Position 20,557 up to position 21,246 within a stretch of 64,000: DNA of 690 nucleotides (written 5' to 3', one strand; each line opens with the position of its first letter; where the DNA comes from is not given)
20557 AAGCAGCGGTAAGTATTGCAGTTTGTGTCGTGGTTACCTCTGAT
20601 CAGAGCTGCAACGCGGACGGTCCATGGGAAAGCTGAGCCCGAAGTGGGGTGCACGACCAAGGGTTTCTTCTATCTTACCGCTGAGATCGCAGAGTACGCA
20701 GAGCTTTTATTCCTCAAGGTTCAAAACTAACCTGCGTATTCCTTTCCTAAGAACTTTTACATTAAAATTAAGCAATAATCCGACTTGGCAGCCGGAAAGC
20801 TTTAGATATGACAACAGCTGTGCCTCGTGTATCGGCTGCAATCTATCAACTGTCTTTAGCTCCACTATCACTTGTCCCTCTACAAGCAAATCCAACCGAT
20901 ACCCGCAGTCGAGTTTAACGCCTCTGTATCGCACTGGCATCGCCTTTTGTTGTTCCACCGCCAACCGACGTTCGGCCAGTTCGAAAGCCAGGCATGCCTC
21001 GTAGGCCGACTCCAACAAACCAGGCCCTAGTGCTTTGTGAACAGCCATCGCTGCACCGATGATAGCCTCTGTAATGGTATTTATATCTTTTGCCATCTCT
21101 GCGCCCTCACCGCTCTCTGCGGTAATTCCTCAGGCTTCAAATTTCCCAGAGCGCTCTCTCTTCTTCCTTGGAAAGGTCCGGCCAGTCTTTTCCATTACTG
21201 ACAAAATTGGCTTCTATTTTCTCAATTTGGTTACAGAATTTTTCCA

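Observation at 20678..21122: GxxExxY nuclease-fold gene exactly bracketed by a word-type inverted repeat and wedged between SRP RNA and mazG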

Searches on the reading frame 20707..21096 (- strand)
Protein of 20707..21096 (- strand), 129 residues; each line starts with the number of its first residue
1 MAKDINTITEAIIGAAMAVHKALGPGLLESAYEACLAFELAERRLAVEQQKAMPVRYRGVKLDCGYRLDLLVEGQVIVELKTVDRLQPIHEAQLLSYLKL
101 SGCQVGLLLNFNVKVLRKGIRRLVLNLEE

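Call 6: search_protein_families(library=pfam, proteins=[window:20707-21096:-])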
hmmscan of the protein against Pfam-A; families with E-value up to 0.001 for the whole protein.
window:20707-21096:- (129 aa): 1 family
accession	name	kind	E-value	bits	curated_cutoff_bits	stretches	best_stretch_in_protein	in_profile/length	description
PF13366.12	PDDEXK_3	-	9.9e-45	152.1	22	1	7-122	2-116/117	PD-(D/E)XK nuclease superfamily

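Call 7: search_protein_families(library=ncbifam, proteins=[window:20707-21096:-])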
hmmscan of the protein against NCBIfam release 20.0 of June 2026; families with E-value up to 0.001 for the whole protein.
window:20707-21096:- (129 aa): 1 family
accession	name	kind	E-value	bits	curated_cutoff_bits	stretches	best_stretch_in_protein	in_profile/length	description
TIGR04256.1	GxxExxY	subfamily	1.9e-46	157.2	35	1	8-124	2-116/116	GxxExxY protein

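Call 11: find_encoding_contigs(protein=window:20707-21096:-, flank=10000, max_places=6)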
Protein window:20707-21096:- (129 aa): 7 contigs read that carry it; 6 places shown.
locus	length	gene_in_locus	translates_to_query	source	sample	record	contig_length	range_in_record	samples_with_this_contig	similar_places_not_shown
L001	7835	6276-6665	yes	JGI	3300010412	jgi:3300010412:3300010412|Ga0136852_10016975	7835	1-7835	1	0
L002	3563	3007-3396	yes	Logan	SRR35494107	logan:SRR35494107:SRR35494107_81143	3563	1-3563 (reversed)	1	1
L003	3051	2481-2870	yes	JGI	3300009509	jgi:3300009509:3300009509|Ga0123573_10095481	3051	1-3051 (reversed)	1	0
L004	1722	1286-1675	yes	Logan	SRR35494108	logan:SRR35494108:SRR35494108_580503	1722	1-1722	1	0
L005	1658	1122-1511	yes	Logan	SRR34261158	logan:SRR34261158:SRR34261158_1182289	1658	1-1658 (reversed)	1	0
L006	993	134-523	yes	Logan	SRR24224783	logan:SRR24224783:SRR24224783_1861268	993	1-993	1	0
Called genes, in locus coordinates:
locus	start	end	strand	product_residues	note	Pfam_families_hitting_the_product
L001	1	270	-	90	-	?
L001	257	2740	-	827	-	PF07697:7TMR-HDED, PF07698:7TM-7TMR_HD, PF01966:HD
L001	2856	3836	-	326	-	PF01695:IstB_IS21 (faint), PF02562:PhoH, PF13245:AAA_19 (weak), PF13604:AAA_30 (weak)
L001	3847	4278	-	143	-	PF01894:YjbQ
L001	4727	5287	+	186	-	PF02674:Colicin_V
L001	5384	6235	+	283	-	PF03819:MazG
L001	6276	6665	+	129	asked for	PF13366:PDDEXK_3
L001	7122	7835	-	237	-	?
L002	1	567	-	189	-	?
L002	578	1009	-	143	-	PF01894:YjbQ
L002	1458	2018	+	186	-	PF02674:Colicin_V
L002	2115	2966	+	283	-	PF03819:MazG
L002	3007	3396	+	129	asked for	PF13366:PDDEXK_3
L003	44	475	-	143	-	PF01894:YjbQ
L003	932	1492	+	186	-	PF02674:Colicin_V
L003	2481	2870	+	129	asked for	PF13366:PDDEXK_3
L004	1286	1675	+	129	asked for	PF13366:PDDEXK_3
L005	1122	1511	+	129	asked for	PF13366:PDDEXK_3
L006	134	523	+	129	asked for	PF13366:PDDEXK_3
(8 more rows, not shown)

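Call 14: find_homologous_proteins(query=window:20707-21096:-, max_evalue=1e-10)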
Query window:20707-21096:- (129 aa): 7998 proteins with E <= 1e-10 among 8000 candidates; the best 120 are listed.
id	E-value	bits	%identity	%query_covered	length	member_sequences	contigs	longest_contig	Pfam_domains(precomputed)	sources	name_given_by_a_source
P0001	3.3e-74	265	99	100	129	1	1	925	PF13366.13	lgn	-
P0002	8.2e-72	257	95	100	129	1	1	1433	PF13366.13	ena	-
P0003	2.8e-71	255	93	100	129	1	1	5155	PF13366.13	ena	-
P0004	6.0e-70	251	92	100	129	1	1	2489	PF13366.13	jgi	jgi:GxxExxY protein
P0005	1.0e-69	250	91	100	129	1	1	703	PF13366.13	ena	-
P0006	4.3e-69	248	91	100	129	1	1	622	PF13366.13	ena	-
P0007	6.0e-69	248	91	100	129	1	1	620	PF13366.13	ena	-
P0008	8.9e-69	247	91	100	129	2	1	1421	PF13366.13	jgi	jgi:GxxExxY protein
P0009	2.7e-68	246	91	100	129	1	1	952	PF13366.13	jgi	jgi:GxxExxY protein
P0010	1.7e-66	240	88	100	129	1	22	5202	PF13366.13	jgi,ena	-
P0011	3.8e-66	239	87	100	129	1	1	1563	PF13366.13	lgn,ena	-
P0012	1.2e-65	237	88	100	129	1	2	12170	PF13366.13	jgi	jgi:GxxExxY protein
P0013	8.0e-62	225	81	100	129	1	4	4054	PF13366.13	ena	-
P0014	1.5e-61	224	80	100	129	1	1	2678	PF13366.13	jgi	jgi:GxxExxY protein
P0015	5.4e-61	222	81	98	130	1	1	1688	PF13366.13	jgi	jgi:GxxExxY protein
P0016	7.9e-61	222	81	100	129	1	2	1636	PF13366.13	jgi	-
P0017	9.1e-61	221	79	100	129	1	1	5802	PF13366.13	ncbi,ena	-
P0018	1.6e-60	221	79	100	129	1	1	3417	PF13366.13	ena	-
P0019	2.3e-60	220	78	100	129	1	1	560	PF13366.13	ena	-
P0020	3.0e-60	220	79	100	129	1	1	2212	PF13366.13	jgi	jgi:GxxExxY protein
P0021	3.2e-60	220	81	100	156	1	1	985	PF13366.13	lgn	-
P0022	3.5e-60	219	78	100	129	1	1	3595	PF13366.13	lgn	-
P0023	4.3e-60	219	78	100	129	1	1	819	PF13366.13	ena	-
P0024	6.1e-60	219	78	100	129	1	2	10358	PF13366.13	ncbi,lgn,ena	-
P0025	6.5e-60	219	77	100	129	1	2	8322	PF13366.13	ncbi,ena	-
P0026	7.0e-60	218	79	100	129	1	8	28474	PF13366.13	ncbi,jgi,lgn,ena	ncbi:MAG: GxxExxY protein [Syntrophobacteria bacterium]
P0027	1.0e-59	218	77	100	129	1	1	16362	PF13366.13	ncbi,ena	-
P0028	1.2e-59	218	80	97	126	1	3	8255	PF13366.13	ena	-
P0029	1.8e-59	217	93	88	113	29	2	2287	PF13366.13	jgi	jgi:GxxExxY protein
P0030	1.9e-59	217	79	100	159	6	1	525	PF13366.13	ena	-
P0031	2.5e-59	217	78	100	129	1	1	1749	PF13366.13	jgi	jgi:GxxExxY protein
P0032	2.6e-59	217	78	100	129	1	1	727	PF13366.13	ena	-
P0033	2.8e-59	217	78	100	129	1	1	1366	PF13366.13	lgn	-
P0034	4.4e-59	216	79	100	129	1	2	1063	PF13366.13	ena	-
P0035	6.3e-59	215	77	100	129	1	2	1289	PF13366.13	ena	-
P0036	8.1e-59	215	76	100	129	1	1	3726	PF13366.13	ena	-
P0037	8.2e-59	215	77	100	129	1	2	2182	PF13366.13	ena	-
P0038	8.8e-59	215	78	100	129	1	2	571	PF13366.13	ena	-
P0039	9.0e-59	215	80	99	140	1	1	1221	PF13366.13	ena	-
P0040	9.3e-59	215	76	100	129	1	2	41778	PF13366.13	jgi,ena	-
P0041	1.1e-58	215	77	100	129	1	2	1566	PF13366.13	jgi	jgi:GxxExxY protein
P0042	1.2e-58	214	78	100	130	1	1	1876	PF13366.13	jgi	-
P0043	1.2e-58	214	77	100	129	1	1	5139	PF13366.13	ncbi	-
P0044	2.0e-58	214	74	100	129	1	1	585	PF13366.13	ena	-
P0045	2.2e-58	214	78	100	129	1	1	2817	PF13366.13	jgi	jgi:GxxExxY protein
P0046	2.7e-58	213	76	98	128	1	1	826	PF13366.13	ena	-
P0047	3.5e-58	213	76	100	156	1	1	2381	PF13366.13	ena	-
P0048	4.1e-58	213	75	100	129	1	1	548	PF13366.13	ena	-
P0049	4.3e-58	213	75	100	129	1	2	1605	PF13366.13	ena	-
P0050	4.7e-58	213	76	100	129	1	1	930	PF13366.13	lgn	-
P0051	5.9e-58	212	76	100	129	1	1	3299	PF13366.13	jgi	-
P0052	7.2e-58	212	76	100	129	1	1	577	PF13366.13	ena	-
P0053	7.4e-58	212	78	97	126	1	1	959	PF13366.13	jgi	jgi:GxxExxY protein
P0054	7.8e-58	212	78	100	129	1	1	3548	PF13366.13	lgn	-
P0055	8.6e-58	212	76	100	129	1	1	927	PF13366.13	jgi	-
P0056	9.1e-58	212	78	100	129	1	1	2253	PF13366.13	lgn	-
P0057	1.0e-57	212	78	100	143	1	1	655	PF13366.13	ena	-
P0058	1.2e-57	211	74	100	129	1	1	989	PF13366.13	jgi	jgi:GxxExxY protein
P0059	1.2e-57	211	77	100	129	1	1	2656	PF13366.13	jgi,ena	-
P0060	1.2e-57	211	76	100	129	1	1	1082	PF13366.13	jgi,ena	-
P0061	2.7e-57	210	76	100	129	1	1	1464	PF13366.13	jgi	-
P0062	2.8e-57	210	74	100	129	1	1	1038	PF13366.13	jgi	-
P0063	2.9e-57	210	77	100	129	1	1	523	PF13366.13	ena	-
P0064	3.0e-57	210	77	100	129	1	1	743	PF13366.13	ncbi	-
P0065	3.0e-57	210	77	100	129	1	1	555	PF13366.13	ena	-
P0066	3.0e-57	210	76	100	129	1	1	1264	PF13366.13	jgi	jgi:GxxExxY protein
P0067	3.1e-57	210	78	100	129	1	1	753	PF13366.13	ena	-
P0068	3.5e-57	210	77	98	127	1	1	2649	PF13366.13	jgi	jgi:GxxExxY protein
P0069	4.2e-57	210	76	98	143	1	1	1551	PF13366.13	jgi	jgi:GxxExxY protein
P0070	4.7e-57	209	76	100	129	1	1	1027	PF13366.13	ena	-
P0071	4.8e-57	209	75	100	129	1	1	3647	PF13366.13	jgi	jgi:GxxExxY protein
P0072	5.0e-57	209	76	100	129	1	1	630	PF13366.13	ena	-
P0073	5.0e-57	209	76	100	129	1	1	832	PF13366.13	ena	-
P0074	5.2e-57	209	75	100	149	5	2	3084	PF13366.13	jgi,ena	-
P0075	5.5e-57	209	75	100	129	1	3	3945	PF13366.13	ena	-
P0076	5.5e-57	209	77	100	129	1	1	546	PF13366.13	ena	-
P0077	5.6e-57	209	77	100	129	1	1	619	PF13366.13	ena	-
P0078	6.6e-57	209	76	100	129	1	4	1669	PF13366.13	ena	-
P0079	6.6e-57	209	76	100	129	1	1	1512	PF13366.13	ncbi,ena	-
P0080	6.8e-57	209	74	100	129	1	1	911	PF13366.13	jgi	jgi:GxxExxY protein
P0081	6.9e-57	209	76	100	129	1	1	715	PF13366.13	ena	-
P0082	7.2e-57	209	74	100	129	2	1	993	PF13366.13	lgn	-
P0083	7.4e-57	209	74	100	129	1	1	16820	PF13366.13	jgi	-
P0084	7.8e-57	209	75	100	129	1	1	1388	PF13366.13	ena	-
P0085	8.2e-57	209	77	100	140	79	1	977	PF13366.13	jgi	-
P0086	8.5e-57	209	76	100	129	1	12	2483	PF13366.13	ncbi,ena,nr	ncbi:MAG: GxxExxY protein [Proteobacteria bacterium]|nr:GxxExxY protein [Pseudomonadota bacterium]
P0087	9.1e-57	208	76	98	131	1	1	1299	PF13366.13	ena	-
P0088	9.7e-57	208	76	100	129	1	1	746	PF13366.13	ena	-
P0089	1.2e-56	208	74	100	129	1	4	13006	PF13366.13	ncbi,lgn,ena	-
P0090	1.2e-56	208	74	100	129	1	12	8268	PF13366.13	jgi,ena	jgi:GxxExxY protein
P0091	1.3e-56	208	75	100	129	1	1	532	PF13366.13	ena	-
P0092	1.3e-56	208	76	100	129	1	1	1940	PF13366.13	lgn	-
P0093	1.3e-56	208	74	100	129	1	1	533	PF13366.13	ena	-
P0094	1.4e-56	208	75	100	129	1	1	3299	PF13366.13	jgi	-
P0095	1.4e-56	208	76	100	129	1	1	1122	PF13366.13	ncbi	-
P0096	1.5e-56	208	76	100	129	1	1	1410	PF13366.13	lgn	-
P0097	1.5e-56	208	74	100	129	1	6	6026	PF13366.13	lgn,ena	-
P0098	1.6e-56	208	74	100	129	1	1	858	PF13366.13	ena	-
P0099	1.7e-56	208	75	97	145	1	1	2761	PF13366.13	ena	-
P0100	1.7e-56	208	76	100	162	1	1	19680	PF13366.13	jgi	jgi:GxxExxY protein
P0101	1.7e-56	208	76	100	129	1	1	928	PF13366.13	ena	-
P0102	1.8e-56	208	77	96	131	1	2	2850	PF13366.13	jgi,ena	-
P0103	1.8e-56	207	77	96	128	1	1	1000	PF13366.13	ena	-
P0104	1.9e-56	207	74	100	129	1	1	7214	PF13366.13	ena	-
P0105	1.9e-56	207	75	100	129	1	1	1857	PF13366.13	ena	-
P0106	2.0e-56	207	74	100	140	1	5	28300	PF13366.13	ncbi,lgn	-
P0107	2.1e-56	207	74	100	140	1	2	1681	PF13366.13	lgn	-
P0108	2.1e-56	207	74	100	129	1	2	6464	PF13366.13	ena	-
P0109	2.2e-56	207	75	100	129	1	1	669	PF13366.13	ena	-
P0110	2.3e-56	207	75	100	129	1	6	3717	PF13366.13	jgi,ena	-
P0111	2.5e-56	207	74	100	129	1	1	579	PF13366.13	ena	-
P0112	2.7e-56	207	74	100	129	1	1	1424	PF13366.13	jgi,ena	-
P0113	2.8e-56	207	74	100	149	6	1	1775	PF13366.13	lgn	-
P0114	2.8e-56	207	77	96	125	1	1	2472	PF13366.13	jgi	jgi:GxxExxY protein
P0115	2.8e-56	207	76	96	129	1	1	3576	PF13366.13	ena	-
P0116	2.9e-56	207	74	100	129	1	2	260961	PF13366.13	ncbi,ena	-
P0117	3.0e-56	207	76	100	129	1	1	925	PF13366.13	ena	-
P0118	3.1e-56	207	75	100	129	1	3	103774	PF13366.13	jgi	jgi:GxxExxY protein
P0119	3.2e-56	207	74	100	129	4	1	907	PF13366.13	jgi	-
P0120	3.3e-56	207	75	98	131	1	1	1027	PF13366.13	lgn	-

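Call 15: find_encoding_contigs(protein=P0003, flank=4000, max_places=4)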
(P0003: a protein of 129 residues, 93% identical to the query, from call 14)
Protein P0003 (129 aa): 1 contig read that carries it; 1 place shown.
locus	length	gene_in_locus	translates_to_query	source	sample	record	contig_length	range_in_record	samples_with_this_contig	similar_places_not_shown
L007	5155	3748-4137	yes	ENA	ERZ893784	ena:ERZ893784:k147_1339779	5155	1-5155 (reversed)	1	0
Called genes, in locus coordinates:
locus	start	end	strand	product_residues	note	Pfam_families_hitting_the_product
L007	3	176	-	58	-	?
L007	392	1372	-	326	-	PF01695:IstB_IS21 (faint), PF02562:PhoH, PF13604:AAA_30 (faint), PF13245:AAA_19 (weak)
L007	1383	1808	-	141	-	PF01894:YjbQ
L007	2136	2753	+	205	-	PF02674:Colicin_V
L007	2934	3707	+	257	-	PF03819:MazG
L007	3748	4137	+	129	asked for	PF13366:PDDEXK_3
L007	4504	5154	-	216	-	?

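Call 16: find_encoding_contigs(protein=P0012, flank=4000, max_places=4)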
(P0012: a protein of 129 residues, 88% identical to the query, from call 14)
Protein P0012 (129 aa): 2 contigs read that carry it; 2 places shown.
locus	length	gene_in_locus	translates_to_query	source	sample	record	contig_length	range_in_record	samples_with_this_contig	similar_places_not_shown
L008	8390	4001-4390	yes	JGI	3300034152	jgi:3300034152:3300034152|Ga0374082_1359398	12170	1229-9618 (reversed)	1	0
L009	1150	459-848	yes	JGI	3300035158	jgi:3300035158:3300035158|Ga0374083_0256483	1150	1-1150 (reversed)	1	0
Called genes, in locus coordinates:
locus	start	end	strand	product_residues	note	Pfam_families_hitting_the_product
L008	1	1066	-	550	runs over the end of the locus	PF00890:FAD_binding_2, PF02910:Succ_DH_flav_C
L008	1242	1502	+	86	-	-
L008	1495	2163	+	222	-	PF00702:Hydrolase, PF13419:HAD_2, PF13242:Hydrolase_like (faint)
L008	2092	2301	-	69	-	-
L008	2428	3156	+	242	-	-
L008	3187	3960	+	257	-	PF03819:MazG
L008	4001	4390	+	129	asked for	PF13366:PDDEXK_3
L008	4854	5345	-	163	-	PF02674:Colicin_V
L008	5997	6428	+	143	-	PF01894:YjbQ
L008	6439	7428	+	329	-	PF02562:PhoH, PF13604:AAA_30 (weak), PF13245:AAA_19 (weak)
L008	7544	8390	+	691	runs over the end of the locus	?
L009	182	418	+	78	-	-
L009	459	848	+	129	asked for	PF13366:PDDEXK_3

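Call 17: find_encoding_contigs(protein=P0010, flank=4000, max_places=10)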
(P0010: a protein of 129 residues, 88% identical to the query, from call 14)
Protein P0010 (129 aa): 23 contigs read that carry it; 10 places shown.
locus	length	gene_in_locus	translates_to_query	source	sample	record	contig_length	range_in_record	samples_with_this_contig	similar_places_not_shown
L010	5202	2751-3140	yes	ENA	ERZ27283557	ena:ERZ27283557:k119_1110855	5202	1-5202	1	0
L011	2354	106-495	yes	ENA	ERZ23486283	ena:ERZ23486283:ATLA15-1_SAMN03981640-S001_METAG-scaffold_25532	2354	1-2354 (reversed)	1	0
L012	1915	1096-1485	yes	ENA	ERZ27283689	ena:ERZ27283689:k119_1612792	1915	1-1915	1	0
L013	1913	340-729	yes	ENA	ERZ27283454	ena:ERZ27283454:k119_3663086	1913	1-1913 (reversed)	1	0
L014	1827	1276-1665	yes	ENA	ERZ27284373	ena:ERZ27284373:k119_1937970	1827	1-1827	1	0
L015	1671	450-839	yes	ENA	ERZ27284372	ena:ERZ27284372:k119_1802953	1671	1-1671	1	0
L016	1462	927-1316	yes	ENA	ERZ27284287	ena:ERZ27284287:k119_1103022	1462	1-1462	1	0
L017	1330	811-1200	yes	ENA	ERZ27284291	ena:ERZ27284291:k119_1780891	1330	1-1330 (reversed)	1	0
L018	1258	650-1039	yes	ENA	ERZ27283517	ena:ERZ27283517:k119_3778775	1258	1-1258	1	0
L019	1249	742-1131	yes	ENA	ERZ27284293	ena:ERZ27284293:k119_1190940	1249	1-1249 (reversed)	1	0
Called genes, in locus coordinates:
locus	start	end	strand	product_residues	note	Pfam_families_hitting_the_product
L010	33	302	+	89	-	-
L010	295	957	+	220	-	PF00702:Hydrolase, PF13419:HAD_2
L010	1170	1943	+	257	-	-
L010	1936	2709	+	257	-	PF01503:PRA-PH (weak), PF03819:MazG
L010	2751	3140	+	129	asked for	PF13366:PDDEXK_3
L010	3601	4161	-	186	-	PF02674:Colicin_V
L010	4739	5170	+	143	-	PF01894:YjbQ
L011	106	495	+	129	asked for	PF13366:PDDEXK_3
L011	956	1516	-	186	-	PF02674:Colicin_V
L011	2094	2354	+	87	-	?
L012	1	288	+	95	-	?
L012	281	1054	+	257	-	PF03819:MazG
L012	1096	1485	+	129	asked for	PF13366:PDDEXK_3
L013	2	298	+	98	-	?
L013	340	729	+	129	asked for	PF13366:PDDEXK_3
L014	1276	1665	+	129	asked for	PF13366:PDDEXK_3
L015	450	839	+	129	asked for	PF13366:PDDEXK_3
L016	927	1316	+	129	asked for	PF13366:PDDEXK_3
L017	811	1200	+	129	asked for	PF13366:PDDEXK_3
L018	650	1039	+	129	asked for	PF13366:PDDEXK_3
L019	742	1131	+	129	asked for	PF13366:PDDEXK_3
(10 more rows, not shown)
